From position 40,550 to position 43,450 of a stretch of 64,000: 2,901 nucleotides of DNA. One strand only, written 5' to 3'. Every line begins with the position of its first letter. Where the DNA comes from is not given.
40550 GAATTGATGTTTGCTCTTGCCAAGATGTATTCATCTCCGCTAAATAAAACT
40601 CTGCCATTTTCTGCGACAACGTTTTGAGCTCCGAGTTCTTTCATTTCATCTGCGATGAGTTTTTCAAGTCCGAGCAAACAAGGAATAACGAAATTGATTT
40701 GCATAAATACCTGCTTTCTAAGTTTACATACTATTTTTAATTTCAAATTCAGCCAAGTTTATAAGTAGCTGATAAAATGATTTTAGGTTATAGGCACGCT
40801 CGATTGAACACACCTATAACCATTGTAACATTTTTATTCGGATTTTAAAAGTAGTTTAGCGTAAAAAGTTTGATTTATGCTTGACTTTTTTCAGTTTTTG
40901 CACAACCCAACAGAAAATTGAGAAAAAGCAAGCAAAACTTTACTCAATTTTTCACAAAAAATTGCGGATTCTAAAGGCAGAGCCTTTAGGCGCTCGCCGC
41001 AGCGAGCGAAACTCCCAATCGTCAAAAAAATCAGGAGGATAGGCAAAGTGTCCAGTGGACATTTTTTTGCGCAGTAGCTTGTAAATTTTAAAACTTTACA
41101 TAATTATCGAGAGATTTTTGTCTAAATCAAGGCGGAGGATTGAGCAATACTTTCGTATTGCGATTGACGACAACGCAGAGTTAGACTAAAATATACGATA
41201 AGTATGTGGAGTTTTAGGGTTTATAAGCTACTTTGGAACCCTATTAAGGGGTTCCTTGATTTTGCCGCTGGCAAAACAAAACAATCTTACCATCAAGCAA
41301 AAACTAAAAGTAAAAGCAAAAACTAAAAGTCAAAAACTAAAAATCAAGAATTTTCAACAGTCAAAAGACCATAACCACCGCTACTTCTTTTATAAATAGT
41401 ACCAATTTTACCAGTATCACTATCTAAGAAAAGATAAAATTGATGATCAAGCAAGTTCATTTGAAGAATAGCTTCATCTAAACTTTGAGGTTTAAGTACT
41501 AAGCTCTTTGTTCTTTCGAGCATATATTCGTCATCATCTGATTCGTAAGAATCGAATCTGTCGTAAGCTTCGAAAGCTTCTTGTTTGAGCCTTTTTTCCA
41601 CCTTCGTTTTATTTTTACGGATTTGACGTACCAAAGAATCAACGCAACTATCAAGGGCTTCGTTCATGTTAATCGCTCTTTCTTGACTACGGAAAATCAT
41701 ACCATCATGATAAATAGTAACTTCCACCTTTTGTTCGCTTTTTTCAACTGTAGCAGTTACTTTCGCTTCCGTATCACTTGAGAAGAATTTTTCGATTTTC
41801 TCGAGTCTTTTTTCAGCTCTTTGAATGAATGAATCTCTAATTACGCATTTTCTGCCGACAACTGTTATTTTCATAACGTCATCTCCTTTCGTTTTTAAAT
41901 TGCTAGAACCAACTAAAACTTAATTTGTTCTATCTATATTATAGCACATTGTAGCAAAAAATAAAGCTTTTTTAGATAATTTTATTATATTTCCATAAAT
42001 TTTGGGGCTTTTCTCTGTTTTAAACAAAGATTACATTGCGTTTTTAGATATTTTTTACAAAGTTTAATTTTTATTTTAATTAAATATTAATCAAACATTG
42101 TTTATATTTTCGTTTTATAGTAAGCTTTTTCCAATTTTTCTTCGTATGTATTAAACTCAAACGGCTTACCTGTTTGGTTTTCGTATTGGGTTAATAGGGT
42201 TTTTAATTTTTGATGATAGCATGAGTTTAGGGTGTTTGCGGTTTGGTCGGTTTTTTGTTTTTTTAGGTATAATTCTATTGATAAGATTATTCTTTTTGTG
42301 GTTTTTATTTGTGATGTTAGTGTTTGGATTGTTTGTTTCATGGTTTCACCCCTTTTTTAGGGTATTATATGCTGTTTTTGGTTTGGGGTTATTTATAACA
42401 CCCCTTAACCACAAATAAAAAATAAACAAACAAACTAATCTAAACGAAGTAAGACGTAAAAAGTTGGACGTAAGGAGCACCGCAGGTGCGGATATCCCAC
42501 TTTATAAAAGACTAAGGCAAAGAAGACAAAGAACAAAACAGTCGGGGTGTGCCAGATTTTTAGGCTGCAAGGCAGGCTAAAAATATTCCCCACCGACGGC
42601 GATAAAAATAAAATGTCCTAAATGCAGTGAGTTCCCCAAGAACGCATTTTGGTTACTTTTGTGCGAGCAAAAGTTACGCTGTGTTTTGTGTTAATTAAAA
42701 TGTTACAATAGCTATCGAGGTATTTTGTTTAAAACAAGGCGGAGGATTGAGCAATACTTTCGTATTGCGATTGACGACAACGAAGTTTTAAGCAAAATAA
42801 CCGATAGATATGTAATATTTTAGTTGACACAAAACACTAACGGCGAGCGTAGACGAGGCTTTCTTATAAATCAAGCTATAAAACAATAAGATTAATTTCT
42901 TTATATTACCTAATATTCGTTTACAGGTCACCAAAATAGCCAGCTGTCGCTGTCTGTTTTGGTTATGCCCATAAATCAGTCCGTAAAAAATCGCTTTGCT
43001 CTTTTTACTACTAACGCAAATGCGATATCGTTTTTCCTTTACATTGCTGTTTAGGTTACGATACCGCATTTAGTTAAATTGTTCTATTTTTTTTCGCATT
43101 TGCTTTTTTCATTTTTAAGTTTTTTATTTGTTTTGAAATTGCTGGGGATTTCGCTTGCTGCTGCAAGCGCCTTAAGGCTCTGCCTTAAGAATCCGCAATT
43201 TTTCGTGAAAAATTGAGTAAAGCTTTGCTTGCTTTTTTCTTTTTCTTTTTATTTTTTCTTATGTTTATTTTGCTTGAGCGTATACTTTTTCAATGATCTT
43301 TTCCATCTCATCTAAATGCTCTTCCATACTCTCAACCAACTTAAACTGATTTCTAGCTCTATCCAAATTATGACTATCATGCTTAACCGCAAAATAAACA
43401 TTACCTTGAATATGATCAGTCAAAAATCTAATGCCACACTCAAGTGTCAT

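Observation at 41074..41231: Nested 158-bp GTAG...CTAC hairpin inserted into one copy of the hairpin chain, with strand-asymmetric G:U pairing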

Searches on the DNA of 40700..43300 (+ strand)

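Call 22: search_rna_families(source=window, start=40700, end=43300, threshold=evalue, max_evalue=10, show_alignments=3)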
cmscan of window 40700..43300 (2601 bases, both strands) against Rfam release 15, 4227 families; matches with E-value up to 10: 3.
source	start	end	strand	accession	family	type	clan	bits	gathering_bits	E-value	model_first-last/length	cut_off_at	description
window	41023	41119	-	RF00335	snoZ13_snr52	Gene; snRNA; snoRNA; CD-box;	-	22.9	47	0.5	1-101/101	no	Small nucleolar RNA Z13/snr52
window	41258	41323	+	RF03020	RT-17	Gene; sRNA;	-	18.3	40.4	3.7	1-95/95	no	RT-17 RNA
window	43216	43245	+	RF00489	ctRNA_p42d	Gene; antisense;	-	17.6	50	2.7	1-46/46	no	ctRNA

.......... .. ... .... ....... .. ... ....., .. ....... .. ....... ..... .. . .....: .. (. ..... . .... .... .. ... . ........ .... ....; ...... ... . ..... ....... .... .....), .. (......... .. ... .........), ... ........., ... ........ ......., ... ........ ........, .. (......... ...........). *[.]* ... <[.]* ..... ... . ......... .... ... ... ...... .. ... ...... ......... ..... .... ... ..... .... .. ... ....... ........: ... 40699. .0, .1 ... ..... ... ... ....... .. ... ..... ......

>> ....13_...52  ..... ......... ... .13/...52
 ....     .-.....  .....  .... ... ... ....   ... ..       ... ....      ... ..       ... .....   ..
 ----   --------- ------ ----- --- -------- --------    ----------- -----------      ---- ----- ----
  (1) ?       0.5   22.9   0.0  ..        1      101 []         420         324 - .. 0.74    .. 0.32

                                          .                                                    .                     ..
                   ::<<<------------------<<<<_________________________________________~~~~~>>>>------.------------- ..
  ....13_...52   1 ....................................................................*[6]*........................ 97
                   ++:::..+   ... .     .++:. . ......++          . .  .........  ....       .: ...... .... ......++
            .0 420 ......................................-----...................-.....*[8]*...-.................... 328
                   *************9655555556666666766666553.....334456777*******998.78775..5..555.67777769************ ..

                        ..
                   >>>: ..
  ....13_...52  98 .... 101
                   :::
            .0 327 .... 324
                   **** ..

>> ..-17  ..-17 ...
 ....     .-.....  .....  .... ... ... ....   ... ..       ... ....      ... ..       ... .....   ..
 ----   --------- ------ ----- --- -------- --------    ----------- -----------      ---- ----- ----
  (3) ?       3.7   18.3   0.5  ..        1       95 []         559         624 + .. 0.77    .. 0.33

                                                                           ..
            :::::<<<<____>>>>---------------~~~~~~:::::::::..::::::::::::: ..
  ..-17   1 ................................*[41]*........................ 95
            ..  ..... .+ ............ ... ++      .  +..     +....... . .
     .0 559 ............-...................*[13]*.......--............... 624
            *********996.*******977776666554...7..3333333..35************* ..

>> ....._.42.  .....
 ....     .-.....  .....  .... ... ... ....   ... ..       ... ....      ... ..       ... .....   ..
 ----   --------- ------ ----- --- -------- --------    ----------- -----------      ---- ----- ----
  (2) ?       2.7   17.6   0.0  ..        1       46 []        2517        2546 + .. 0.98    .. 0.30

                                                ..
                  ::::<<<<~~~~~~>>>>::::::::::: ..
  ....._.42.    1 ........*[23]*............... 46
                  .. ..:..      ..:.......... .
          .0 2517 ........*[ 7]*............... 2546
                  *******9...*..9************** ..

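Call 35: search_dna_similar(query=window:41074-41231:+, collection=plasmids, mode=distant, max_evalue=0.01, max_rows=30)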
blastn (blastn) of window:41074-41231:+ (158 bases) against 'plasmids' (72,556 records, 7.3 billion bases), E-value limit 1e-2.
No match.

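Call 36: search_dna_similar(query=window:41074-41231:+, collection=phages, mode=distant, max_evalue=0.01, max_rows=30)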
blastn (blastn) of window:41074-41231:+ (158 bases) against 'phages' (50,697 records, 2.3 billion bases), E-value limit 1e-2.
No match.

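Call 70: build_rna_model(alignment_id=A4, structure=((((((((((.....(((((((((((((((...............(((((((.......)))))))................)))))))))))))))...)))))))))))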
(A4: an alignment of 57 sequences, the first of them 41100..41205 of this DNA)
Model R1 built from alignment A4 (57 sequences, 110 columns); structure: as given.
model positions 107; base pairs 32; branch points 0; effective number of sequences 2.45; information 0.59 bits per position. Calibrated on 0.2 Mb of random sequence (short: E-values are rough).
structure used (alignment columns):
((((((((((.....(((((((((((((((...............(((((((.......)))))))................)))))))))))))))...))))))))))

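Call 71: search_with_rna_model(model_id=R1, source=window, filters=off, max_evalue=10, show_alignments=3)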
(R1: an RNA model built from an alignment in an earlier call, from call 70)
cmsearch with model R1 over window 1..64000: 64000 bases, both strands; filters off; matches with E-value up to 10: 40.
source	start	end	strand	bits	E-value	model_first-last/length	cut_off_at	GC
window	41100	41205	+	100.6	3.2e-22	1-107/107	no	0.35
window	42707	42812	+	100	4.6e-22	1-107/107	no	0.36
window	27981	28039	-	19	0.041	1-107/107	no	0.36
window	58541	58587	-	18.8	0.045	1-107/107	no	0.3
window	17576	17656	+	17.2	0.11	1-107/107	no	0.48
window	26997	27065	-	17.1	0.12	1-107/107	no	0.32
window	17576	17656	-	16.7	0.15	1-107/107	no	0.48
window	40774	40834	-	15.8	0.25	1-107/107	no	0.33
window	17498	17571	-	15.2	0.35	1-107/107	no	0.53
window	37872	37936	+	15.1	0.38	1-107/107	no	0.23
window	51508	51575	+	15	0.39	1-107/107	no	0.56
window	51414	51507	-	14.8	0.43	1-107/107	no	0.46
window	48953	49025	+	14.5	0.52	1-107/107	no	0.29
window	62185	62242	+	14.4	0.54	1-107/107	no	0.28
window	49982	50043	-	14.3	0.58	1-107/107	no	0.27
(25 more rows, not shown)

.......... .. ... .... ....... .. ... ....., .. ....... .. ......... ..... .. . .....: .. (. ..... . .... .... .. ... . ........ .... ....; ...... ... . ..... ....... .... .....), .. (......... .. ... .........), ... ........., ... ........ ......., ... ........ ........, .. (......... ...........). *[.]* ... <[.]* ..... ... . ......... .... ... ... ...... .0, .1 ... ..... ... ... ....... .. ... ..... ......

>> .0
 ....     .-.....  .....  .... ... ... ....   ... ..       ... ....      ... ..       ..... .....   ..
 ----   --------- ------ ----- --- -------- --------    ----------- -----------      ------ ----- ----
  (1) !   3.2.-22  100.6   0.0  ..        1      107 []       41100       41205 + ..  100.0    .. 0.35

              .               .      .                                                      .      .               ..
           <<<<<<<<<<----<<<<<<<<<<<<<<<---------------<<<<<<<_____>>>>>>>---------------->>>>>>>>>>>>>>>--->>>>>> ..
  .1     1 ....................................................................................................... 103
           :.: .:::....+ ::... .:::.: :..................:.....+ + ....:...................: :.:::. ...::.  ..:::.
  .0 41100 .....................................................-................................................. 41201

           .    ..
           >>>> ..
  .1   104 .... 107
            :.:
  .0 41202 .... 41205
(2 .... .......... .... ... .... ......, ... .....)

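Call 80: search_with_rna_model(model_id=R1, sources=[L110, L111, L112, L113, L114, L115, L116, L117, L118, L119, L120, L121, L122, L123, L124, L125, L126, L127, L128, L129, L130, L131, L132, L133, L134, L135, L136, L137, L138, L139, L140, L141, L142, L143, L144, L145, L146, L147, L148, L149, L150, L151, L152, L153, L154, L155, L156, L157, L158, L159, L160, L161, L162, L163, L164, L165, L166, L167, L168, L169, L170, L171, L172, L173, L174, L175, L176, L177, L178, L179, L180, L181, L182, L183, L002, L003, L006, L008, L011, L012, L032, L033, L035, L037, L040, L043, L045, L048, L054, L060, L061, L064, L067, L069, L075, L080, L084, L085, L095, L098], max_evalue=0.001, make_alignment=true)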
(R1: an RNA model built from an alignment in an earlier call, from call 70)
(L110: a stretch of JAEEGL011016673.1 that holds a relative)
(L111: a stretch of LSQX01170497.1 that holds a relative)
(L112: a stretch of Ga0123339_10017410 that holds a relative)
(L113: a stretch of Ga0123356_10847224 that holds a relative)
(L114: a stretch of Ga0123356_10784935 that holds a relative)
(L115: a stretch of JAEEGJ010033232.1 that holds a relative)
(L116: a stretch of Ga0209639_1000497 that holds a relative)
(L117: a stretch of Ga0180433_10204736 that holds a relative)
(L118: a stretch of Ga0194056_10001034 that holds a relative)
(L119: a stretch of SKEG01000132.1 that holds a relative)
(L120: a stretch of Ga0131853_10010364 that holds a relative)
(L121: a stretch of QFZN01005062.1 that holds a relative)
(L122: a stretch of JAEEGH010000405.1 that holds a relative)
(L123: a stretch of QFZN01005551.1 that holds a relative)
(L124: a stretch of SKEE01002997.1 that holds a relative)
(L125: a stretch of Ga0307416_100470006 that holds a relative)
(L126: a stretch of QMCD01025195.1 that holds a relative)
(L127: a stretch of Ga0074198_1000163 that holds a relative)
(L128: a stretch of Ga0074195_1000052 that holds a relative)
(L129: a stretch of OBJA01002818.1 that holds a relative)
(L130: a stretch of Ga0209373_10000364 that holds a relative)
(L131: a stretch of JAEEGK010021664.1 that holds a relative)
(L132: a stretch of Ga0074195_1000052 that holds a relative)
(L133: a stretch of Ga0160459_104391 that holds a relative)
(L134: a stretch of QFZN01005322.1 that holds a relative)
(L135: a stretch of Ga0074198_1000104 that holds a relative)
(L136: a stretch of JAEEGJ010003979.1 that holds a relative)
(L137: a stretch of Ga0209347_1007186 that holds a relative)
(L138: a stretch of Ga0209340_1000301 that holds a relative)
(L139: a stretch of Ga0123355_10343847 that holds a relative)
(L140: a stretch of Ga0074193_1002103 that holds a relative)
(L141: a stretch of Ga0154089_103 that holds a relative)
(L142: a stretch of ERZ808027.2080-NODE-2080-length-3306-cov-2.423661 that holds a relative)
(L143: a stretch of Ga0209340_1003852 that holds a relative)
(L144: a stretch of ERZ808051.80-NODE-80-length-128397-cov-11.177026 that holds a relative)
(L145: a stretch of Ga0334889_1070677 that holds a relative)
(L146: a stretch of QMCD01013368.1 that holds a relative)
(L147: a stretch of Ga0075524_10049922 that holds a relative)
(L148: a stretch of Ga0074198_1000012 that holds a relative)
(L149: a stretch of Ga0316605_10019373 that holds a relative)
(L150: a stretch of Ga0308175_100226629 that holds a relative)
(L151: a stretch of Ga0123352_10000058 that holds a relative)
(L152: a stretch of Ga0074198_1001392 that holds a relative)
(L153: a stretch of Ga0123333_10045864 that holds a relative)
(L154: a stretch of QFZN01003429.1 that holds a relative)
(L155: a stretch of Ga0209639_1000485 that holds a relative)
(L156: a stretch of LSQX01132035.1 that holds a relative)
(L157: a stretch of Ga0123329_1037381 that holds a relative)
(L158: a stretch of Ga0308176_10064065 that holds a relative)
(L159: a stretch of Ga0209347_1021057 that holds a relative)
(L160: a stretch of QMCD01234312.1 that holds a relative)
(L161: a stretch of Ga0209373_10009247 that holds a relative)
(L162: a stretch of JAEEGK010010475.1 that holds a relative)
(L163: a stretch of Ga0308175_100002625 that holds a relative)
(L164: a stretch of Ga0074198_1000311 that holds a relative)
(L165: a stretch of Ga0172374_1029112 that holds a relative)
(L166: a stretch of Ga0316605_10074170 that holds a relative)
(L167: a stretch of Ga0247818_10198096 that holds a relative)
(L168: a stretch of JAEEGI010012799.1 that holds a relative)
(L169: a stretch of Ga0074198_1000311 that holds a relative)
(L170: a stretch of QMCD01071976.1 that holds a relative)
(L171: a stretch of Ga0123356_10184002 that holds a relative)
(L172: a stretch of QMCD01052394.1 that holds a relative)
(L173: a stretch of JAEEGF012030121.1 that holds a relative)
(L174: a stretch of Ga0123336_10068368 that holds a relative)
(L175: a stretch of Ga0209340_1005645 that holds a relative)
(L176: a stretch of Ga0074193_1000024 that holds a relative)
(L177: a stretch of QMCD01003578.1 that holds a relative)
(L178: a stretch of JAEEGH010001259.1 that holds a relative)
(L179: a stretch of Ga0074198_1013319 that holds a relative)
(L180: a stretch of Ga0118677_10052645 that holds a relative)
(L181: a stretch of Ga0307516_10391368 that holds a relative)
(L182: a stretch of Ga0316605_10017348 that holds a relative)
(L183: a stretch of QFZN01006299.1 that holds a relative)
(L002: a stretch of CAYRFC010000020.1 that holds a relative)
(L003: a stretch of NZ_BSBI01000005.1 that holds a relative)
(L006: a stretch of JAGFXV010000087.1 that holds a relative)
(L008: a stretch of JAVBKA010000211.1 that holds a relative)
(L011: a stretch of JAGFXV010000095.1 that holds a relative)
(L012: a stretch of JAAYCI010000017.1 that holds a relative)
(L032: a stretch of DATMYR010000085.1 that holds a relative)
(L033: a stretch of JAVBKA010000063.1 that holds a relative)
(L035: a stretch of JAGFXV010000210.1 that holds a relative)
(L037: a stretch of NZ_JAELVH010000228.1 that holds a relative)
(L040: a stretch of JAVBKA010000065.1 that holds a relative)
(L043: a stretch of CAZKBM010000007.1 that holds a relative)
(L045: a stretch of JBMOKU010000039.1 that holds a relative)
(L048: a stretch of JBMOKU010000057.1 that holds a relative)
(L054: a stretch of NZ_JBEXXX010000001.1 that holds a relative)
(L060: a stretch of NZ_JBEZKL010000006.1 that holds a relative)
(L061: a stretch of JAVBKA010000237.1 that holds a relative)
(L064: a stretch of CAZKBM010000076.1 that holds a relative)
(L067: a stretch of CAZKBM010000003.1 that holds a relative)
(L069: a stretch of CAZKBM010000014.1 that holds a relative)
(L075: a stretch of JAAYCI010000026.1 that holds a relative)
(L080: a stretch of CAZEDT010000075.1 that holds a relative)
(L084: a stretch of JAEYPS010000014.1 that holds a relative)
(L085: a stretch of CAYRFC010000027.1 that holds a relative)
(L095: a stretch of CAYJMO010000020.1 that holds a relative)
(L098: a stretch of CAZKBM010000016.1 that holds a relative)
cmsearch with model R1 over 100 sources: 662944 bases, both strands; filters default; matches with E-value up to 0.001: 107.
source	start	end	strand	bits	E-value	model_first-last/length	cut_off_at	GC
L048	485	591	+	112.8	3.2e-24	1-107/107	no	0.42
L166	1324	1430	-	108.8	3.1e-23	1-107/107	no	0.44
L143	1042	1148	-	108.6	3.5e-23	1-107/107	no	0.45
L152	7953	8059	-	108.3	4.3e-23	1-107/107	no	0.41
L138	2420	2526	+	106.5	1.2e-22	1-107/107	no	0.41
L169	1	107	+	106.5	1.2e-22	1-107/107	no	0.41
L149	1325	1431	+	106.2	1.4e-22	1-107/107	no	0.42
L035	2859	2965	-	106.2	1.4e-22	1-107/107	no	0.42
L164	4831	4937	+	105.5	2e-22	1-107/107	no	0.41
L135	804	910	-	105.1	2.5e-22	1-107/107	no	0.42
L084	779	885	+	104.9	2.9e-22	1-107/107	no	0.47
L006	2793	2899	-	104.8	3e-22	1-107/107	no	0.46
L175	771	877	+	104.7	3.2e-22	1-107/107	no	0.45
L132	4298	4404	+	104.5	3.7e-22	1-107/107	no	0.38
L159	2704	2811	+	104.4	3.8e-22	1-107/107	no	0.46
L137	1785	1891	+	103.7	5.9e-22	1-107/107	no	0.48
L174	590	696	-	103.6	6.1e-22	1-107/107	no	0.45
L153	805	911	-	103.5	6.5e-22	1-107/107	no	0.46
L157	820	926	+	103.5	6.5e-22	1-107/107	no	0.46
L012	5896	6002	+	103.5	6.5e-22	1-107/107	no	0.46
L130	2208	2314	-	103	8.3e-22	1-107/107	no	0.45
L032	2362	2467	-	102.8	9.3e-22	1-107/107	no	0.4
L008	3234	3340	+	102.7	9.9e-22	1-107/107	no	0.44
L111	5549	5655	-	102.6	1.1e-21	1-107/107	no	0.42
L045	4280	4387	+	102.4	1.2e-21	1-107/107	no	0.47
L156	2471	2577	-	101.9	1.6e-21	1-107/107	no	0.45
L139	502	608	+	101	2.7e-21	1-107/107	no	0.39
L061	3647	3753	-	100.9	2.8e-21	1-107/107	no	0.45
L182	2665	2771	+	100.7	3.1e-21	1-107/107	no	0.43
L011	3547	3653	-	100.7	3.1e-21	1-107/107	no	0.43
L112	3908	4014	-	100.5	3.6e-21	1-107/107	no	0.46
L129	1675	1781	-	100.1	4.4e-21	1-107/107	no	0.5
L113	832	938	+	99.9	5e-21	1-107/107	no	0.47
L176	3301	3407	+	99.7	5.7e-21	1-107/107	no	0.41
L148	3314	3420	-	99.2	7.4e-21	1-107/107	no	0.46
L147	231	337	+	98.9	8.6e-21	1-107/107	no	0.39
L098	2911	3017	-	98.2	1.3e-20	1-107/107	no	0.58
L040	7023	7129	-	98.1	1.4e-20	1-107/107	no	0.44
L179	1829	1935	+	97.7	1.7e-20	1-107/107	no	0.46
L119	3822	3929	-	97.6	1.8e-20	1-107/107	no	0.46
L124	2867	2974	-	97.6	1.8e-20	1-107/107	no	0.46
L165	1658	1764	+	97.3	2.2e-20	1-107/107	no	0.54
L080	2230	2337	-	96.6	3.3e-20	1-107/107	no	0.44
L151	4517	4624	-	96.3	3.7e-20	1-107/107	no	0.42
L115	8318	8423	+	95.8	5.2e-20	1-107/107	no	0.38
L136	129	234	-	95.8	5.2e-20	1-107/107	no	0.38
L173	4979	5084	-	95.8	5.2e-20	1-107/107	no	0.38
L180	835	941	-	95.7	5.5e-20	1-107/107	no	0.38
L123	2237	2343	-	95.1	7.6e-20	1-107/107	no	0.5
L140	8259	8365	+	94.8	9.1e-20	1-107/107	no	0.46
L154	6630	6739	-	94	1.4e-19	1-107/107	no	0.47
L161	2547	2653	-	93.5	1.9e-19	1-107/107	no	0.52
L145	90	194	+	93.4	2e-19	1-107/107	no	0.39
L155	11340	11445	-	93.1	2.3e-19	1-107/107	no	0.4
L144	10905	11010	-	92.4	3.5e-19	1-107/107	no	0.46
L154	6469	6575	+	91.9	4.6e-19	1-107/107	no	0.43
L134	13961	14067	-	91.5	5.7e-19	1-107/107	no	0.48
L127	221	326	-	91.5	5.8e-19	1-107/107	no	0.45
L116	9382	9488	-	91.4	6e-19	1-107/107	no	0.43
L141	9975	10081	-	91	7.6e-19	1-107/107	no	0.46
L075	2345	2451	-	90.8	8.8e-19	1-107/107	no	0.43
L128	885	991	+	90.7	9e-19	1-107/107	no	0.43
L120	5663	5768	+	90.6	9.8e-19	1-107/107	no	0.41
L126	1600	1705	+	90.3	1.2e-18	1-107/107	no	0.56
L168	14753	14858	+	90.1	1.3e-18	1-107/107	no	0.41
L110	320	427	-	90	1.4e-18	1-107/107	no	0.43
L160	442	551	+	89.4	1.9e-18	1-107/107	no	0.55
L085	3561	3667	+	87.9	4.5e-18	1-107/107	no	0.57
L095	2936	3040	+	87.7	4.9e-18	1-107/107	no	0.48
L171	1678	1782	-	87.5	5.6e-18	1-107/107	no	0.51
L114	110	217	-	87.4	5.9e-18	1-107/107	no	0.49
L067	5594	5701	+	86.3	1.1e-17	1-107/107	no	0.45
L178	3139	3246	+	85.4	1.8e-17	1-107/107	no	0.42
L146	763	869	+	85.2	2.1e-17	1-107/107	no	0.53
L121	1604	1710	+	84.6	2.9e-17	1-107/107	no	0.43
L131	5353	5458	+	84.5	3e-17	1-107/107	no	0.4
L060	5465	5564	-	84.4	3.3e-17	1-107/107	no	0.71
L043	4794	4900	+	84.1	3.8e-17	1-107/107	no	0.55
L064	2126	2232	+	84.1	3.8e-17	1-107/107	no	0.55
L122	627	734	-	84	4e-17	1-107/107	no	0.43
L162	162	269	-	84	4e-17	1-107/107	no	0.43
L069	4157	4263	+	84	4.2e-17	1-107/107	no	0.53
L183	4415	4521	-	82.8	8.3e-17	1-107/107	no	0.45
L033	3768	3873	-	81.4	1.8e-16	1-107/107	no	0.44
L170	1178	1266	-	80.8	2.6e-16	19-107/107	5'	0.56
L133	952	1051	-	80.3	3.3e-16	1-107/107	no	0.68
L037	2397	2502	-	79.8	4.5e-16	1-107/107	no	0.68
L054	3925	4030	-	79.8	4.5e-16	1-107/107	no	0.68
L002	87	193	-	79.7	4.8e-16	1-107/107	no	0.54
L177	8002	8108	+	78.9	7.5e-16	1-107/107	no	0.51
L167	1104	1203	-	78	1.2e-15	1-107/107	no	0.67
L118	5456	5561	+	77.9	1.3e-15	1-107/107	no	0.46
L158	1898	1997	+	77.7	1.5e-15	1-107/107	no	0.69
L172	1472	1559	+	77.4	1.8e-15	1-88/107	3'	0.52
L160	1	83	-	74.8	7.4e-15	1-83/107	3'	0.57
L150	1578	1677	-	74.6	8.4e-15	1-107/107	no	0.69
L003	2553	2658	-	73.6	1.5e-14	1-107/107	no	0.69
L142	15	123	+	72.6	2.7e-14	1-107/107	no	0.47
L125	398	503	+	71.5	5e-14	1-107/107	no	0.66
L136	1606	1714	-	71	6.6e-14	1-107/107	no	0.37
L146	1164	1271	-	58.8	6.7e-11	1-107/107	no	0.61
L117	926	1030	+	51.9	3.4e-09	1-107/107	no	0.33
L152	10910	10955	-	50.1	9.2e-09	34-79/107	no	0.39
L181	263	314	-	49.3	1.4e-08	29-80/107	no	0.63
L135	467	565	-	37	1.6e-05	1-107/107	no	0.51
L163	7160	7208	+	36.1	2.7e-05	29-80/107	no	0.61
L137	1998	2106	-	30.4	0.00065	1-107/107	no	0.48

Alignment A6: 107 matches aligned to the model, 152 columns, each read 5' to 3' on its own strand. Consensus structure (alignment columns), stored with it:
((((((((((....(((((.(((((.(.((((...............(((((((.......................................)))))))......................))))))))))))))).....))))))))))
